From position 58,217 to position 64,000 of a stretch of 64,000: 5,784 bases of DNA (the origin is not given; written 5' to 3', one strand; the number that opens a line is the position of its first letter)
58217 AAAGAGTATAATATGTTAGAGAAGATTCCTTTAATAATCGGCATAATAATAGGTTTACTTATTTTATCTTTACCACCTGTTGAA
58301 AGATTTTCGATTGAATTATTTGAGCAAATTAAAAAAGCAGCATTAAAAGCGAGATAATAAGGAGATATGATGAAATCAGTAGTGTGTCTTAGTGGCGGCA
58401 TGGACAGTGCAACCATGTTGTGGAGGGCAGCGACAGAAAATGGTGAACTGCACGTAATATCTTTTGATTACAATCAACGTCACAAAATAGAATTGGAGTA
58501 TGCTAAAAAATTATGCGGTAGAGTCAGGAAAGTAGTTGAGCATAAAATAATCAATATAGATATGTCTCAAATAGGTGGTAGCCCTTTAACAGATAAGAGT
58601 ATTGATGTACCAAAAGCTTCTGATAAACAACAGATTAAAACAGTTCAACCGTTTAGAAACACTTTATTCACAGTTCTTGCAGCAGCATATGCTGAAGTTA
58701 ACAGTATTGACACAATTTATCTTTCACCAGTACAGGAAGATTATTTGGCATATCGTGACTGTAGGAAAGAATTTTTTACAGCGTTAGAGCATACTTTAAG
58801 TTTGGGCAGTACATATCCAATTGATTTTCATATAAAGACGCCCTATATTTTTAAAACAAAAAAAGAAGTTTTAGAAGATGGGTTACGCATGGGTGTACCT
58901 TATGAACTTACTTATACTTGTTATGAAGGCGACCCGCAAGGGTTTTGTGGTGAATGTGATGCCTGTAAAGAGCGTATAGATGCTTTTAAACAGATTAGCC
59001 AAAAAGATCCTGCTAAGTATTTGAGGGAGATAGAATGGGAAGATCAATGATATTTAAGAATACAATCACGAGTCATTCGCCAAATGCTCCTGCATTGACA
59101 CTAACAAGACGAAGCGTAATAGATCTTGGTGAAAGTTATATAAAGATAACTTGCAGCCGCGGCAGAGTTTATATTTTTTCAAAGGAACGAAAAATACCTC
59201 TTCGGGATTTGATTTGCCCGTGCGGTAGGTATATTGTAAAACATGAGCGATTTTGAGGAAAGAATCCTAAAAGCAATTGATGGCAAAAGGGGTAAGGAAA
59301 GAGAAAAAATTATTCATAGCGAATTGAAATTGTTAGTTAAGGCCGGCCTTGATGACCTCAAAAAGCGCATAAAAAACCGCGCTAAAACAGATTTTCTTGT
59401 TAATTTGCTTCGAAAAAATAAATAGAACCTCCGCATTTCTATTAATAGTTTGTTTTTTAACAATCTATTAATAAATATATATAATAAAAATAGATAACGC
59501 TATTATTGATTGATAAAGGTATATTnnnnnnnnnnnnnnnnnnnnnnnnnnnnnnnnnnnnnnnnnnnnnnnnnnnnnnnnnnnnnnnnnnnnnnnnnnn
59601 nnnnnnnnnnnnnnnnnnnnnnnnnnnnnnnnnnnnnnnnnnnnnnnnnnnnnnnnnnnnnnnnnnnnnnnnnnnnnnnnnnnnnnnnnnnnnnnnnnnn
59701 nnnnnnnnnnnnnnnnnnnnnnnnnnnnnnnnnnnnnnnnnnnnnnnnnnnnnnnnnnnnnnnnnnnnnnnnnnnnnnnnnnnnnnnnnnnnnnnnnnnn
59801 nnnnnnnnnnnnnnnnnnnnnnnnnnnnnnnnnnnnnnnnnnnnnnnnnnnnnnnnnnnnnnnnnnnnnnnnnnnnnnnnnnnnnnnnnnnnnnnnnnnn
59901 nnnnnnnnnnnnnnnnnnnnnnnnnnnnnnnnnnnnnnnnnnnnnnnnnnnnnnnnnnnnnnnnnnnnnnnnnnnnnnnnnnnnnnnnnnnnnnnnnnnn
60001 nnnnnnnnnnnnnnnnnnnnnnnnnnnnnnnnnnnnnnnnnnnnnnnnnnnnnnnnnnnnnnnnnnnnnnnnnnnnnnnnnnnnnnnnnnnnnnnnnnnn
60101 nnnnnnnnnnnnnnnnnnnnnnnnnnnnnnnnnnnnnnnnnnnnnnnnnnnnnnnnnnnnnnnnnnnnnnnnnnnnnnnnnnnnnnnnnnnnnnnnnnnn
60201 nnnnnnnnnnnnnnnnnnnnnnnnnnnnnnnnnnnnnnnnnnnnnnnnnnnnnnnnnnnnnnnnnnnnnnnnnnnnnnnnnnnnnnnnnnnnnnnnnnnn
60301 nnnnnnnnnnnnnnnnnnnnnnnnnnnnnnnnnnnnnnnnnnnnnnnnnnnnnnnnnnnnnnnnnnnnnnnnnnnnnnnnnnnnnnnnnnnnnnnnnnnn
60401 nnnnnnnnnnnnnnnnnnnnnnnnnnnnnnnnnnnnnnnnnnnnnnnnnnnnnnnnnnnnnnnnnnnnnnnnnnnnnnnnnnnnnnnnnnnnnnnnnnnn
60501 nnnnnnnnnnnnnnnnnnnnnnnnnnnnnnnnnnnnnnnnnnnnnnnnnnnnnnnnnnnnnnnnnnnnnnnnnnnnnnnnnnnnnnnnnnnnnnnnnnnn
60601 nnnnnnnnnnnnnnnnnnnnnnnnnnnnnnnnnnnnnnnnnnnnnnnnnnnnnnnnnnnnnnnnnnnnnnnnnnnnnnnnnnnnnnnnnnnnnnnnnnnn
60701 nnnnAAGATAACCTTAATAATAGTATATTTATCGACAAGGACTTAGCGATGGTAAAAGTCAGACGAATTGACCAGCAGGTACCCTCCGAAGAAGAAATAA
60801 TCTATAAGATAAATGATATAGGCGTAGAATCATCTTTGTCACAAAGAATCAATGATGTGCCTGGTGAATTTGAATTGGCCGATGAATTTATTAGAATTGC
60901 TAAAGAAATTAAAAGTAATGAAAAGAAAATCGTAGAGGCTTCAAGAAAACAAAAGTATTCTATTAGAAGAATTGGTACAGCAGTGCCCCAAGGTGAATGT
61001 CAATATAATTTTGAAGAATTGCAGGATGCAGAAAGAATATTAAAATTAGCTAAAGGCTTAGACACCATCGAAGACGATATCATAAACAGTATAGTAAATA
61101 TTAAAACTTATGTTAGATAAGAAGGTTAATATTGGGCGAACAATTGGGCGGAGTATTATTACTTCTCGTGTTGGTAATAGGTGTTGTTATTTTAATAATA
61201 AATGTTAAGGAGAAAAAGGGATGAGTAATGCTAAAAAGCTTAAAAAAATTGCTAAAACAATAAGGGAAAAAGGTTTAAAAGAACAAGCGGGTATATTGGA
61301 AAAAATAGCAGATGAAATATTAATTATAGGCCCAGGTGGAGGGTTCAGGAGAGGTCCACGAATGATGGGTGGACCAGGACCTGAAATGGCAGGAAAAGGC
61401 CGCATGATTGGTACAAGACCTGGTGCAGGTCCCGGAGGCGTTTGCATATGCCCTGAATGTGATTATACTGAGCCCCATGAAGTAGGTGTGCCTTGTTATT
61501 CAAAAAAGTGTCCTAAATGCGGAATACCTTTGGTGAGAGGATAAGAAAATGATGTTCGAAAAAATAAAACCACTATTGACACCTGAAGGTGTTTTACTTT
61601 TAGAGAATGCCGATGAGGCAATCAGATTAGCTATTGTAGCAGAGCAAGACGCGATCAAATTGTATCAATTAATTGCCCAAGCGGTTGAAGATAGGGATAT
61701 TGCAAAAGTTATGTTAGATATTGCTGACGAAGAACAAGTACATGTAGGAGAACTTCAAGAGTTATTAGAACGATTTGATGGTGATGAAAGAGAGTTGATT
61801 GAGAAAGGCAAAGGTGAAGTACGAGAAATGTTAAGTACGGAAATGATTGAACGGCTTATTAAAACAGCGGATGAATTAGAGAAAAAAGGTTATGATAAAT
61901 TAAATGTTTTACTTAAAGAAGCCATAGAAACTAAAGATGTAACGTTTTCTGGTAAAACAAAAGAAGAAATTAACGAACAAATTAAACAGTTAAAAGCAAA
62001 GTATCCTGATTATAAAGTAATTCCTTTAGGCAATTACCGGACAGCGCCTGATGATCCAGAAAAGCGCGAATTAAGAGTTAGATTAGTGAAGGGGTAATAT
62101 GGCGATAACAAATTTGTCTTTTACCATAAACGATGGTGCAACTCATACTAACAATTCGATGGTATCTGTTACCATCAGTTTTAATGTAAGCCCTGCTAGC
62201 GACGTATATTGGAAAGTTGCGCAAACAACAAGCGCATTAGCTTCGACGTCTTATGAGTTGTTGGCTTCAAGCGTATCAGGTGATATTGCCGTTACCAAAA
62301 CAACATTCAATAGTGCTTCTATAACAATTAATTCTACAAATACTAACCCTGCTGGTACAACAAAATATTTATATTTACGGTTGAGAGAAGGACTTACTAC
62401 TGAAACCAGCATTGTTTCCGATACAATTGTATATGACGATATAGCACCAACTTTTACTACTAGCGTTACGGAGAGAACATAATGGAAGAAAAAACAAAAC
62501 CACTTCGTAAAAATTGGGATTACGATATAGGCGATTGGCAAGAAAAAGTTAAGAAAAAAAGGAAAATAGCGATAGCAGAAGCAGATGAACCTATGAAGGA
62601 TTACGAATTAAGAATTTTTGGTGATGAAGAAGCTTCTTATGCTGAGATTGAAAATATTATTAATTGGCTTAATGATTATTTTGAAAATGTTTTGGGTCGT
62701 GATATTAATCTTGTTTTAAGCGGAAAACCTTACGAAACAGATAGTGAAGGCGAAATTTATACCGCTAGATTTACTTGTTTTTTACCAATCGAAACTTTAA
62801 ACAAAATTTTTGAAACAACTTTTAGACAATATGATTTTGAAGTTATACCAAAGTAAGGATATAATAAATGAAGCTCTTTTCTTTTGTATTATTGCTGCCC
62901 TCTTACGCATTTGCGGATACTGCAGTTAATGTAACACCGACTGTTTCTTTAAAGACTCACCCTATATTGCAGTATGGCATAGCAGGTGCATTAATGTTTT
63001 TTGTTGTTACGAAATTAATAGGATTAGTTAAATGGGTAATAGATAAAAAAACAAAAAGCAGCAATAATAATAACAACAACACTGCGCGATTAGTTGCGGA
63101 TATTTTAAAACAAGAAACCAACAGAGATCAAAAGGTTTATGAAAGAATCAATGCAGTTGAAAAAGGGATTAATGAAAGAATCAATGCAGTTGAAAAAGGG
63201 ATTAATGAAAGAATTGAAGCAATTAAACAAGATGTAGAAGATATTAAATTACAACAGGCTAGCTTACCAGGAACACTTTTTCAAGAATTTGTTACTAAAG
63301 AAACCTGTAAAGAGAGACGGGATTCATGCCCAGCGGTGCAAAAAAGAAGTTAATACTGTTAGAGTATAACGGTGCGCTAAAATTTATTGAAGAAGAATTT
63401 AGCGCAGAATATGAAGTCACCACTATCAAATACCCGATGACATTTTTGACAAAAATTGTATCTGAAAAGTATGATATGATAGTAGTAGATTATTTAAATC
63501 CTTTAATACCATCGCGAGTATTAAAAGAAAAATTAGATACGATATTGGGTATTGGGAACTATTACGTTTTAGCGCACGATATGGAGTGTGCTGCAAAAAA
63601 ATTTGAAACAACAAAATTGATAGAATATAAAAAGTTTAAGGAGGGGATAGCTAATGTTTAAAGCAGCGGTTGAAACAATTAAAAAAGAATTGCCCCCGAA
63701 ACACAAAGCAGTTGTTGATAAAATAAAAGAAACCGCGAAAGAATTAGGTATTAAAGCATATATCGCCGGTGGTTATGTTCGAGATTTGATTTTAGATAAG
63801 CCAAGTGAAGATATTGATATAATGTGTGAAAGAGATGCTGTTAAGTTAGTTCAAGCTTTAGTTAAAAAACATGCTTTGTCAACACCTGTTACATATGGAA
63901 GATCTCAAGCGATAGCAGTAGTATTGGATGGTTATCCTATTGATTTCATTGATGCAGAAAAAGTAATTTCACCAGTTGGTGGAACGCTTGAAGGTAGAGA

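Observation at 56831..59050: Adjacent queE-queC (preQ0 synthesis) in a phage context: probable 7-deazaguanine modification of phage DNA, with the rest of the pathway absent from this window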

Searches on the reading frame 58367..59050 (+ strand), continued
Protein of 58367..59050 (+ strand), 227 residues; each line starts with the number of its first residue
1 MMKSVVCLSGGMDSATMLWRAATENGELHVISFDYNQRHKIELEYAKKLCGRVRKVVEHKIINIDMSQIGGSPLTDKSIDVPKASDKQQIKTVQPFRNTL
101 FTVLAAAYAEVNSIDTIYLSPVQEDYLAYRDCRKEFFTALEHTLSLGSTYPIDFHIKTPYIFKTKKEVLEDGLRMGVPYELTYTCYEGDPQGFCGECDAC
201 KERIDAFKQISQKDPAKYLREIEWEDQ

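Call 87: search_solved_structures(query=window:58367-59050:+, max_evalue=0.00001, show_alignments=1)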
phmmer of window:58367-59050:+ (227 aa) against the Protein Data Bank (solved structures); distinct sequences matched with E-value up to 0.00001: 2.
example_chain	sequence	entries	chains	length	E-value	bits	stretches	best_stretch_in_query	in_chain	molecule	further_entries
2pg3_A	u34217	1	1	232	4e-31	111.5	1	1-220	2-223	Queuosine biosynthesis protein queC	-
3bl5_A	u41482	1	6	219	3.4e-23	85.6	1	3-209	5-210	Queuosine biosynthesis protein queC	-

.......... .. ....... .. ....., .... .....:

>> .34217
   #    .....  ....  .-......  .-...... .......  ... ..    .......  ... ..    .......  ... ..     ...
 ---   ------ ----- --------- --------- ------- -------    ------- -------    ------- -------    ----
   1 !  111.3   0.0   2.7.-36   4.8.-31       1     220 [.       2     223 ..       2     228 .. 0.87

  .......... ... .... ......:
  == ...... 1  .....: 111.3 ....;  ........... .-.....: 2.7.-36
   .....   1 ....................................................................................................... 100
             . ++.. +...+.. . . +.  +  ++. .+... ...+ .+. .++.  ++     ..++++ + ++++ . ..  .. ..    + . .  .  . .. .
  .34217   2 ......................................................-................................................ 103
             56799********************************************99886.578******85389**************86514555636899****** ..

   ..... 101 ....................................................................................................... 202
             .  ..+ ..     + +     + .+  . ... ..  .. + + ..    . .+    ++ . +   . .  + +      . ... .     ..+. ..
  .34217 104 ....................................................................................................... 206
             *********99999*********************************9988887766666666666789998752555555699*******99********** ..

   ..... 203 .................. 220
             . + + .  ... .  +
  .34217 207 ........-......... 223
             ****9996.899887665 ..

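Call 91: search_protein_families(library=phrogs, max_evalue=0.001, proteins=[window:58367-59050:+])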
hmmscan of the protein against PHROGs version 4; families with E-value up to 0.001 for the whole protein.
window:58367-59050:+ (227 aa): 3 families
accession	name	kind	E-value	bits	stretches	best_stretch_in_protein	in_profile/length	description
phrog_1550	-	moron, auxiliary metabolic gene and host takeover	8.3e-61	207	1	1-225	145-365/418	QueC-like queuosine biosynthesis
phrog_10428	-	other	1.4e-18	67.9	1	3-218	257-471/476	L-glutamine-D-fructose-6-phosphate aminotransferase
phrog_424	-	moron, auxiliary metabolic gene and host takeover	0.00056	20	0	2-49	161-211/460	phosphoadenosine phosphosulfate reductase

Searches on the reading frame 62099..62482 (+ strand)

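Call 76: search_protein_families(library=pfam, max_evalue=0.01, proteins=[window:62099-62482:+])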
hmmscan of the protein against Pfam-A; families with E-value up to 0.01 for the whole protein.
window:62099-62482:+ (127 aa): 1 family
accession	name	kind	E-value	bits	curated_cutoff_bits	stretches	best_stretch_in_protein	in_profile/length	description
PF04451.17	Capsid_NCLDV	-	0.0024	18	34.8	1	1-85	12-97/196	Large eukaryotic DNA virus major capsid protein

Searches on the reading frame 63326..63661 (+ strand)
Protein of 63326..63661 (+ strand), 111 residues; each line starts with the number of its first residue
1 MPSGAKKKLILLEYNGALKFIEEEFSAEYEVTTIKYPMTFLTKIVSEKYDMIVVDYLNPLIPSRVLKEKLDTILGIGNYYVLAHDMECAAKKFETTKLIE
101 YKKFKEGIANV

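Call 23: find_related_loci(query=window:63326-63661:+, collection=metagenome_contigs, flank=10000)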
Query window:63326-63661:+ (111 aa) in metagenome_contigs; peptide patterns used: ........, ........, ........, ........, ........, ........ (x = any residue, [..] = any of these).
600 stretches matched a pattern, but none encodes a relative of the query by tblastn (E <= 1e-3).

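Call 76: search_protein_families(library=pfam, max_evalue=0.01, proteins=[window:63326-63661:+])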
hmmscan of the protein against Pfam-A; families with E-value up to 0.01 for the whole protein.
window:63326-63661:+ (111 aa): 0 families

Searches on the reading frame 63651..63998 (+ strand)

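Call 76: search_protein_families(library=pfam, max_evalue=0.01, proteins=[window:63651-63998:+])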
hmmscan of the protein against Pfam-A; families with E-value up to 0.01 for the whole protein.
window:63651-63998:+ (116 aa): 2 families
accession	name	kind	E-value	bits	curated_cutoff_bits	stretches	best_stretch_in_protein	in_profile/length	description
PF01743.26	PolyA_pol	-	9.6e-08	32.9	23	1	36-91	1-55/126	Poly A polymerase head domain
PF10706.15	Aminoglyc_resit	-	0.0047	17.5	21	1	23-99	3-87/149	Aminoglycoside-2''-adenylyltransferase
